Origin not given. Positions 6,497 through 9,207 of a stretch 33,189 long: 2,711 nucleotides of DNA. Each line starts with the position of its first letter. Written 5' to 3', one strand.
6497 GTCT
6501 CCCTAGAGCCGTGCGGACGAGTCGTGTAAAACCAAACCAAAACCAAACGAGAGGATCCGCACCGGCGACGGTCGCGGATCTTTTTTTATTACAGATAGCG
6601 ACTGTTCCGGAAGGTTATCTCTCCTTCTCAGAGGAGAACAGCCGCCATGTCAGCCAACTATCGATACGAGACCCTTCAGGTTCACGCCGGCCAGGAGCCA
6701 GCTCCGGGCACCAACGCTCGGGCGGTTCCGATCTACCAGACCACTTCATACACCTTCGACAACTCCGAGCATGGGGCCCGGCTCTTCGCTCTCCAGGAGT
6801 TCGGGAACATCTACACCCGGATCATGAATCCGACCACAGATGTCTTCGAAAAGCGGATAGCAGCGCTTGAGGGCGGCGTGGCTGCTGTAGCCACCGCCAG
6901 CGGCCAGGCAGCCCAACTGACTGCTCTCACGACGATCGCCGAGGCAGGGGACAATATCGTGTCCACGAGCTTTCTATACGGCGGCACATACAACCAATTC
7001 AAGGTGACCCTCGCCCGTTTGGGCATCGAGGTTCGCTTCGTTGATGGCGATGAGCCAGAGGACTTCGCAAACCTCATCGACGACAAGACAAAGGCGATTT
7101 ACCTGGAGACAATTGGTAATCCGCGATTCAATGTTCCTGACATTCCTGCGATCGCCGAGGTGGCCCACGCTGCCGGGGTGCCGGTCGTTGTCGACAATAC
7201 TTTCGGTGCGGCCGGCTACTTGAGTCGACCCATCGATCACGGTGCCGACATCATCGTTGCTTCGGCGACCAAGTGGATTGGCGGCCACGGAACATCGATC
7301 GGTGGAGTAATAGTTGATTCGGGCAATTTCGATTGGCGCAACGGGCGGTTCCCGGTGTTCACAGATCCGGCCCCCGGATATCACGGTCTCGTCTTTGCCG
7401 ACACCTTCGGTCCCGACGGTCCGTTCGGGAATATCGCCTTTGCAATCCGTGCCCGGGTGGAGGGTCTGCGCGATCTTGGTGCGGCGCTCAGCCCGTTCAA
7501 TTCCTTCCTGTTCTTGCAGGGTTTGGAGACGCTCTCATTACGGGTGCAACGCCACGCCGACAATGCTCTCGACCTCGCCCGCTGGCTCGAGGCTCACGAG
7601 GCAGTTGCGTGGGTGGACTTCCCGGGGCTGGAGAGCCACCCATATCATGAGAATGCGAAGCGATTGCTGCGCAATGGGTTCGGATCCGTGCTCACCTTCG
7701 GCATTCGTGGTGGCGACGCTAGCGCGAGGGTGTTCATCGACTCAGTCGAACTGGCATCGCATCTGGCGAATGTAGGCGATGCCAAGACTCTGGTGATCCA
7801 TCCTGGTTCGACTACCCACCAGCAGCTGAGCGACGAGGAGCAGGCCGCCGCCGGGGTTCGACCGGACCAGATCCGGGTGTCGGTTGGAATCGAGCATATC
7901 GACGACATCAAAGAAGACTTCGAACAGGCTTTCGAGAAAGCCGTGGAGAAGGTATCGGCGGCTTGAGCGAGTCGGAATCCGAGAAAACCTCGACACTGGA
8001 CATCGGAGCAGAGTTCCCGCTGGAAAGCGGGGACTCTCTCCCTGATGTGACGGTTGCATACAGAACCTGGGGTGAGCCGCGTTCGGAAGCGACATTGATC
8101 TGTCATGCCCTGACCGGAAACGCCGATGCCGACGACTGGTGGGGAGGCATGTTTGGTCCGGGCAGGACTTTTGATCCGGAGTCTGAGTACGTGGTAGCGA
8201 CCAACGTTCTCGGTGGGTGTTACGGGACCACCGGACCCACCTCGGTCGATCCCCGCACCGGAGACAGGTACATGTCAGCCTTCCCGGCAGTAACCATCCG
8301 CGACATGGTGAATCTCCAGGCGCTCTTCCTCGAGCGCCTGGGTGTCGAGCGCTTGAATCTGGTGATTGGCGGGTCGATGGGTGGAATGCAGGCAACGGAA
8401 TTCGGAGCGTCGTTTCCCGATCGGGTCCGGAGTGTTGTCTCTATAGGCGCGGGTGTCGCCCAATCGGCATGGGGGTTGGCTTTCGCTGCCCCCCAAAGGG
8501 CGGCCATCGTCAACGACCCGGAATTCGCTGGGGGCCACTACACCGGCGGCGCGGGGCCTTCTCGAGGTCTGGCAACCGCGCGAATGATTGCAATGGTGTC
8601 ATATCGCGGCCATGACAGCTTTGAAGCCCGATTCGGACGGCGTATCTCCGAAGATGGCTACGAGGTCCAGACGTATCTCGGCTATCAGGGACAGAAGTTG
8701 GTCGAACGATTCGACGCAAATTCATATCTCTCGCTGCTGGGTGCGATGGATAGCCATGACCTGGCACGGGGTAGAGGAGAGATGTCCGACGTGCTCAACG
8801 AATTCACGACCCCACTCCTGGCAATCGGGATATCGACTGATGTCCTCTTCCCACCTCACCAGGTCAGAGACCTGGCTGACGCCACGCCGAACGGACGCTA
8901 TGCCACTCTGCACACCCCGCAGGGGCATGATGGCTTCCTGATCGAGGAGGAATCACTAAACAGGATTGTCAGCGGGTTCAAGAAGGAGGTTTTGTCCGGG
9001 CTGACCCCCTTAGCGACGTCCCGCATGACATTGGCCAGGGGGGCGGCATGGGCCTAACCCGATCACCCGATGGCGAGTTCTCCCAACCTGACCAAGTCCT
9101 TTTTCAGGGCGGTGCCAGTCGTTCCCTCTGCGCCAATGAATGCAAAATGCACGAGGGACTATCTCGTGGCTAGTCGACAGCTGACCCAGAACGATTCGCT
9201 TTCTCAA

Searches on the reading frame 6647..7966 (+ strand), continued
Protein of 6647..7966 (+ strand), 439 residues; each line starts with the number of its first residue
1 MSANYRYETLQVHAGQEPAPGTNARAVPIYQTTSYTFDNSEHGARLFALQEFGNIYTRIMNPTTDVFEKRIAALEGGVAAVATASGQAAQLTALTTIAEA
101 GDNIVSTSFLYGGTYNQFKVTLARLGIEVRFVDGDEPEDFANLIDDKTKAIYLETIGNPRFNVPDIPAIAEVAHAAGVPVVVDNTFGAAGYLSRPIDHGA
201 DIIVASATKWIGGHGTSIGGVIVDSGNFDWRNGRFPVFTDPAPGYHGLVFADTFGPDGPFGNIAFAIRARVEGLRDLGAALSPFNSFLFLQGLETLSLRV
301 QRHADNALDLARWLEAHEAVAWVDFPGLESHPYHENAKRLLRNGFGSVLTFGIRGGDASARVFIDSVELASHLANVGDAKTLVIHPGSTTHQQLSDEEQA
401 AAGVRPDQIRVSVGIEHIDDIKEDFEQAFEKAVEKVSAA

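Call 24: find_encoding_contigs(protein=P0007, flank=1500, max_places=2)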
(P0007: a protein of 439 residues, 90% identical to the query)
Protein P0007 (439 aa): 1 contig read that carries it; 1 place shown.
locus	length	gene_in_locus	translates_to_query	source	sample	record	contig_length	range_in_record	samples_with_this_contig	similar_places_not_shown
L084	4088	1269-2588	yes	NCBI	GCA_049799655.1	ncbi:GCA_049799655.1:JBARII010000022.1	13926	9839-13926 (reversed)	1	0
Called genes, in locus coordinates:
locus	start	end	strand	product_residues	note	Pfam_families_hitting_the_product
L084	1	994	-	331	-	PF00296:Bac_luciferase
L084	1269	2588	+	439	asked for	PF01053:Cys_Met_Meta_PP, PF00155:Aminotran_1_2, PF00266:Aminotran_5 (weak), PF01041:DegT_DnrJ_EryC1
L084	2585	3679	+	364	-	PF00561:Abhydrolase_1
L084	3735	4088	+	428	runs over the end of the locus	PF00278:Orn_DAP_Arg_deC, PF02784:Orn_Arg_deC_N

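Call 31: find_encoding_contigs(protein=P0015, flank=1200, max_places=1)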
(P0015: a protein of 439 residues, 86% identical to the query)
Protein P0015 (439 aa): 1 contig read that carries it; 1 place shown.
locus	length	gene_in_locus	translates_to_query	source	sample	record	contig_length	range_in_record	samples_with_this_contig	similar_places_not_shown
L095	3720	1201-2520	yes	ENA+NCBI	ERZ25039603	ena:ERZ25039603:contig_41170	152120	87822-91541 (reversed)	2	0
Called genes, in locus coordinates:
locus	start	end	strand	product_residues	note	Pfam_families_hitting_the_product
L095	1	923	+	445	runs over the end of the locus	PF00278:Orn_DAP_Arg_deC, PF02784:Orn_Arg_deC_N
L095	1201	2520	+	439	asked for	PF01053:Cys_Met_Meta_PP, PF01041:DegT_DnrJ_EryC1, PF00266:Aminotran_5 (weak)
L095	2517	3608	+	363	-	PF00561:Abhydrolase_1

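Call 32: find_encoding_contigs(protein=P0029, flank=1200, max_places=1)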
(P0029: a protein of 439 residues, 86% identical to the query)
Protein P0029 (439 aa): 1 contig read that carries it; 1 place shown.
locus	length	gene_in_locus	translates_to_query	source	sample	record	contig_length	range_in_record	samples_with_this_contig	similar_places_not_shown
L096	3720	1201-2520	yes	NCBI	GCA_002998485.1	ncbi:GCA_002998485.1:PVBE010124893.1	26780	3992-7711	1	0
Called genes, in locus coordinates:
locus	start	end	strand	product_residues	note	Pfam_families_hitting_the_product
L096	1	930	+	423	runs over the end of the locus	PF00278:Orn_DAP_Arg_deC, PF02784:Orn_Arg_deC_N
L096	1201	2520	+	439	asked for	PF01053:Cys_Met_Meta_PP, PF00155:Aminotran_1_2 (weak), PF00266:Aminotran_5 (weak), PF01041:DegT_DnrJ_EryC1 (weak), PF01212:Beta_elim_lyase (weak)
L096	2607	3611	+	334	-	PF00561:Abhydrolase_1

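Call 33: find_encoding_contigs(protein=P0033, flank=1200, max_places=1)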
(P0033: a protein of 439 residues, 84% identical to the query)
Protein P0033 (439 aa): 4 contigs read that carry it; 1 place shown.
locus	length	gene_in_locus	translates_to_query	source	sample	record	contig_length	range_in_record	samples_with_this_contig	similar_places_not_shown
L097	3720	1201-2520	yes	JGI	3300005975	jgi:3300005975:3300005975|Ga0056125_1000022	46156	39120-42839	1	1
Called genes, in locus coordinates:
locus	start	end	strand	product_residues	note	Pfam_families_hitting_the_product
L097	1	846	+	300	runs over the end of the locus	PF01555:N6_N4_Mtase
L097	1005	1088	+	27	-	-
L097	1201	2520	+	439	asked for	PF01053:Cys_Met_Meta_PP, PF00266:Aminotran_5, PF00155:Aminotran_1_2, PF01041:DegT_DnrJ_EryC1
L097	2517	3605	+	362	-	PF00561:Abhydrolase_1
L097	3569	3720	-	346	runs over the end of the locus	PF00793:DAHP_synth_1, PF03102:NeuB (weak)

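Call 34: find_encoding_contigs(protein=P0072, flank=1200, max_places=1)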
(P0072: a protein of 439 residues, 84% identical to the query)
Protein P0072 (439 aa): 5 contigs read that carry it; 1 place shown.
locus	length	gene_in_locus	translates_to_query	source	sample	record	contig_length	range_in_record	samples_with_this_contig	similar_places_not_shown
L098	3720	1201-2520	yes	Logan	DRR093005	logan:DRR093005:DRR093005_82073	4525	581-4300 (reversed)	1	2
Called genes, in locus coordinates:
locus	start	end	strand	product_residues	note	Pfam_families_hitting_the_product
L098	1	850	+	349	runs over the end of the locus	PF01791:DeoC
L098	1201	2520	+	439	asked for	PF01053:Cys_Met_Meta_PP, PF00266:Aminotran_5 (faint), PF00155:Aminotran_1_2 (weak), PF01041:DegT_DnrJ_EryC1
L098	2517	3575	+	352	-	PF00561:Abhydrolase_1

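Call 35: find_encoding_contigs(protein=P0112, flank=1200, max_places=1)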
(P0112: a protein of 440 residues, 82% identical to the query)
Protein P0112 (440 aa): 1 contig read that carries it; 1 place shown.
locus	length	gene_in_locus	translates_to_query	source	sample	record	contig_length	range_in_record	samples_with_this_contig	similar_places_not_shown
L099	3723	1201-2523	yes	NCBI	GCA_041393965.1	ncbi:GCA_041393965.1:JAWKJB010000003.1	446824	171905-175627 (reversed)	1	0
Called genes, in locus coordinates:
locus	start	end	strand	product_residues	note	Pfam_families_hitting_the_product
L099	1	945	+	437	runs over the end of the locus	PF11700:ATG22, PF13347:MFS_2, PF07690:MFS_1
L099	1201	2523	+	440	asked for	PF01053:Cys_Met_Meta_PP, PF00155:Aminotran_1_2 (weak), PF00266:Aminotran_5 (weak)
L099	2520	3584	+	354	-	PF00561:Abhydrolase_1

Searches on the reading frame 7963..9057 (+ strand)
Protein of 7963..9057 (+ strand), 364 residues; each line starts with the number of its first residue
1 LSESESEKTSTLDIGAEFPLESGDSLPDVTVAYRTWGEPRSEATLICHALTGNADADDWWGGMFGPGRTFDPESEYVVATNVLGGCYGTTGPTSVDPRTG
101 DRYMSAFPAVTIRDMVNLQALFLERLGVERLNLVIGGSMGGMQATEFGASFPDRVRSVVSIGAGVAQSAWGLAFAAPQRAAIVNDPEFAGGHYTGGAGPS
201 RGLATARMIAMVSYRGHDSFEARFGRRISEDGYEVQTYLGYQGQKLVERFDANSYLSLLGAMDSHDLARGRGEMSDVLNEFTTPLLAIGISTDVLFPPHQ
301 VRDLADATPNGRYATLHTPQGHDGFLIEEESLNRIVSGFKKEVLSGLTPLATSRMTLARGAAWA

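Call 7: search_protein_families(library=pfam, proteins=[window:7963-9057:+])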
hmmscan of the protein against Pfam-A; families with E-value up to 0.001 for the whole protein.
window:7963-9057:+ (364 aa): 1 family
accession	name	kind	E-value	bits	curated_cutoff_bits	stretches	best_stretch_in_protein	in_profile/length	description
PF00561.26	Abhydrolase_1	-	2.1e-26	93.5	25.8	1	45-313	4-228/245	alpha/beta hydrolase fold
